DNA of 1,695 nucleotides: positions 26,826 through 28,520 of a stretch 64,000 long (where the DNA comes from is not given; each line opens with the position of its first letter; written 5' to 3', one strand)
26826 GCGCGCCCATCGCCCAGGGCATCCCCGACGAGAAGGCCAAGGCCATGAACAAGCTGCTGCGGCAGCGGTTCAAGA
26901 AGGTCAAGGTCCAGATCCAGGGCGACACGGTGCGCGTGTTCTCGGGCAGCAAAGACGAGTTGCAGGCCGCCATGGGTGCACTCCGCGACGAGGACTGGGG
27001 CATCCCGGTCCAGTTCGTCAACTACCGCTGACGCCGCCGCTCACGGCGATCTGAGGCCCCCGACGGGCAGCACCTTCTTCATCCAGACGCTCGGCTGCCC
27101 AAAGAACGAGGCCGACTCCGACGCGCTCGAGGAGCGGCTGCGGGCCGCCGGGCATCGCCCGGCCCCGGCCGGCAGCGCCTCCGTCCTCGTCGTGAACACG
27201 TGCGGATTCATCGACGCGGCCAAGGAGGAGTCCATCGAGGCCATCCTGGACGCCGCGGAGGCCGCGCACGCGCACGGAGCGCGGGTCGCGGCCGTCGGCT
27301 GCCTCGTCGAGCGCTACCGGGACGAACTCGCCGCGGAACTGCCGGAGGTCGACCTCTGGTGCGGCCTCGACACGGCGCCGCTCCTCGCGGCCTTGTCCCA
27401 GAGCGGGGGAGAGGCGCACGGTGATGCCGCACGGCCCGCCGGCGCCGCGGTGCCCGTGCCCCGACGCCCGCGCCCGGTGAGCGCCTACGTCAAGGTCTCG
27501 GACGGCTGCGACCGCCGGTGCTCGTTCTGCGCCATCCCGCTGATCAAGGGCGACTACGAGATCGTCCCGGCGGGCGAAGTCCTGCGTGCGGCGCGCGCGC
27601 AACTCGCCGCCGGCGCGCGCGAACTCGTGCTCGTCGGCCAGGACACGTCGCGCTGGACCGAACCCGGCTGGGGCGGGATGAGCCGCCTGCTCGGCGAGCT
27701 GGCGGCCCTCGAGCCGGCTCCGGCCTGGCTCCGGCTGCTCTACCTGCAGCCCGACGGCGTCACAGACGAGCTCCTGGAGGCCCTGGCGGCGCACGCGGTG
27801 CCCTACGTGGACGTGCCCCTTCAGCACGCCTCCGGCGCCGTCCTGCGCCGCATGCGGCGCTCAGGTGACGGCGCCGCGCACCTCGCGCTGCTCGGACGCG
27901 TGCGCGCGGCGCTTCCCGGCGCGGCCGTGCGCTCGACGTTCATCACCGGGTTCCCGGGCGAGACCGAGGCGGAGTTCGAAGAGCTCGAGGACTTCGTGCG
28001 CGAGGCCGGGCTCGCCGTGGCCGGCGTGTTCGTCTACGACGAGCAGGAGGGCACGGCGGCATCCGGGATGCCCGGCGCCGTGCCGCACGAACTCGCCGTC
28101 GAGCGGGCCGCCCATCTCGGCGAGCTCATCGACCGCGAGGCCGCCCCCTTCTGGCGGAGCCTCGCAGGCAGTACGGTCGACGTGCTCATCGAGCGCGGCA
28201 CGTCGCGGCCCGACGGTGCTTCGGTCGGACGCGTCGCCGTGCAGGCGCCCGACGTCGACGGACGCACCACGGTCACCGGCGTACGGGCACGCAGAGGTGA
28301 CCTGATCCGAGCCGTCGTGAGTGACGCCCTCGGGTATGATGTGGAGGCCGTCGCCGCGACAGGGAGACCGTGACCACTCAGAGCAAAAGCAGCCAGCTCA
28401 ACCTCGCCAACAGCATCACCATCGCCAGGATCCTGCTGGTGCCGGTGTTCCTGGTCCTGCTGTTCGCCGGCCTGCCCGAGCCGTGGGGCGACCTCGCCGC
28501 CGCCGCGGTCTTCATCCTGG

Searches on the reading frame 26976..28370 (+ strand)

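Call 83: search_protein_families(library=pfam, proteins=[window:26976-28370:+], max_evalue=0.00001)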
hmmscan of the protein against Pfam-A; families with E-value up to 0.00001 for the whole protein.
window:26976-28370:+ (465 aa): 3 families
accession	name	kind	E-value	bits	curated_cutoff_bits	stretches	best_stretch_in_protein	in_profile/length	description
PF00919.26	UPF0004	-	1.8e-21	76.4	27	1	34-130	2-98/98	Uncharacterized protein family UPF0004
PF04055.27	Radical_SAM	-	4e-20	73.1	29.5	1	173-341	2-166/166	Radical SAM superfamily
PF18693.7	TRAM_2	-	1.3e-10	41.8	27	1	398-459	2-61/63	TRAM domain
